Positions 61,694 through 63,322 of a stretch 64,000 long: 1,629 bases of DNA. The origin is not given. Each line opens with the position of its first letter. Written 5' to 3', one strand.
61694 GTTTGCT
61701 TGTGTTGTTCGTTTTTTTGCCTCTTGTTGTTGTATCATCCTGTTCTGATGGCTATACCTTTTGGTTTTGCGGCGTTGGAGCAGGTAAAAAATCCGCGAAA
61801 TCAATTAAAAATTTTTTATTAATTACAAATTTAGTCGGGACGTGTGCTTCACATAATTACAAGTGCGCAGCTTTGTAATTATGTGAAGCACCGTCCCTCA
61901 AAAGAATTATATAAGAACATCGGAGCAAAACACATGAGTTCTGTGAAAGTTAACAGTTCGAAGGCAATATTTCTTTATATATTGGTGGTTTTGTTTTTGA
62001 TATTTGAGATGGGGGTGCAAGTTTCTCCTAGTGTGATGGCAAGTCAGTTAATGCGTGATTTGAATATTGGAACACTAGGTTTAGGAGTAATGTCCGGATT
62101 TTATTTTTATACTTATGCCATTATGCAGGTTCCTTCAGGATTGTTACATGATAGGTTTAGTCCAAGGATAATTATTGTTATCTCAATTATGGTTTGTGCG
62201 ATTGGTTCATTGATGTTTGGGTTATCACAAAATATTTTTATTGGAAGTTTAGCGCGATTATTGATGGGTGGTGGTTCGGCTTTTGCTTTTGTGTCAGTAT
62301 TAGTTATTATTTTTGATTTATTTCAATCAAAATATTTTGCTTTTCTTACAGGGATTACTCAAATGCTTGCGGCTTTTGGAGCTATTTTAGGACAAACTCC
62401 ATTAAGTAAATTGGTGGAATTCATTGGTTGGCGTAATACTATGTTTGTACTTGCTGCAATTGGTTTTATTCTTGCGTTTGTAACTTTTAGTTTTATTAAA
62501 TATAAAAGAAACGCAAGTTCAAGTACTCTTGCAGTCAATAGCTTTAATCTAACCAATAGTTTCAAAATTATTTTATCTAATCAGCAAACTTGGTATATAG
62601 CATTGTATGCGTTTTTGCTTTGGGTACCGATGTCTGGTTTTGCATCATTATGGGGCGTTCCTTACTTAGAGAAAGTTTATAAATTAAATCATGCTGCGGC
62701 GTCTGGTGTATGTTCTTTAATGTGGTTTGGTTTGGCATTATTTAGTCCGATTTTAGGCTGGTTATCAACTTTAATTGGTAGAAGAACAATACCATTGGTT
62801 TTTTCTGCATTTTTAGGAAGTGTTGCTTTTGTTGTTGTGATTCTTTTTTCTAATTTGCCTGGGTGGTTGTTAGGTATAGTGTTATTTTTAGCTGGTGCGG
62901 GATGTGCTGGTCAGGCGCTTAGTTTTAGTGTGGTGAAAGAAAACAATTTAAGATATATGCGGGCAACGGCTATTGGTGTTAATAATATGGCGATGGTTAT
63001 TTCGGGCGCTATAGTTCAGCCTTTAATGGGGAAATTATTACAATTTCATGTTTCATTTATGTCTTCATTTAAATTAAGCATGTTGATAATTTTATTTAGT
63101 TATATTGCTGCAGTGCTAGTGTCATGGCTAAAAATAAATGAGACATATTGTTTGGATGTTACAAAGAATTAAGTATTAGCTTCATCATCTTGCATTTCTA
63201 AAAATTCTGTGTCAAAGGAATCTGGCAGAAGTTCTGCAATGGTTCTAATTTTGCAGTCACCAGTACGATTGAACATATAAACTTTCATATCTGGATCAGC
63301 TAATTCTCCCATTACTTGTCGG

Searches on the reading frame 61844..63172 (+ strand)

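Call 15: search_protein_families(library=ncbifam, proteins=[window:61844-63172:+], max_evalue=1e-8)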
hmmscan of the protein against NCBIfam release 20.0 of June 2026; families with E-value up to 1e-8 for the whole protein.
window:61844-63172:+ (442 aa): 4 families
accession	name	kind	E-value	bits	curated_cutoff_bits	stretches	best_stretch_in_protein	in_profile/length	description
TIGR00893.1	2A0114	subfamily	9.8e-21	74.1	395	1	60-422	11-394/399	D-galactonate transporter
TIGR00880.1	2_A_01_02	superfamily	2.3e-12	47.2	131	1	85-218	1-138/141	multidrug resistance protein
TIGR00881.1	2A0104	subfamily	3.6e-12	46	407.75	1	62-334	14-302/379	phosphoglycerate transporter protein PgtP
TIGR00710.1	efflux_Bcr_CflA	subfamily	8.9e-12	45.1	200.9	1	39-254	2-213/385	Bcr/CflA family efflux MFS transporter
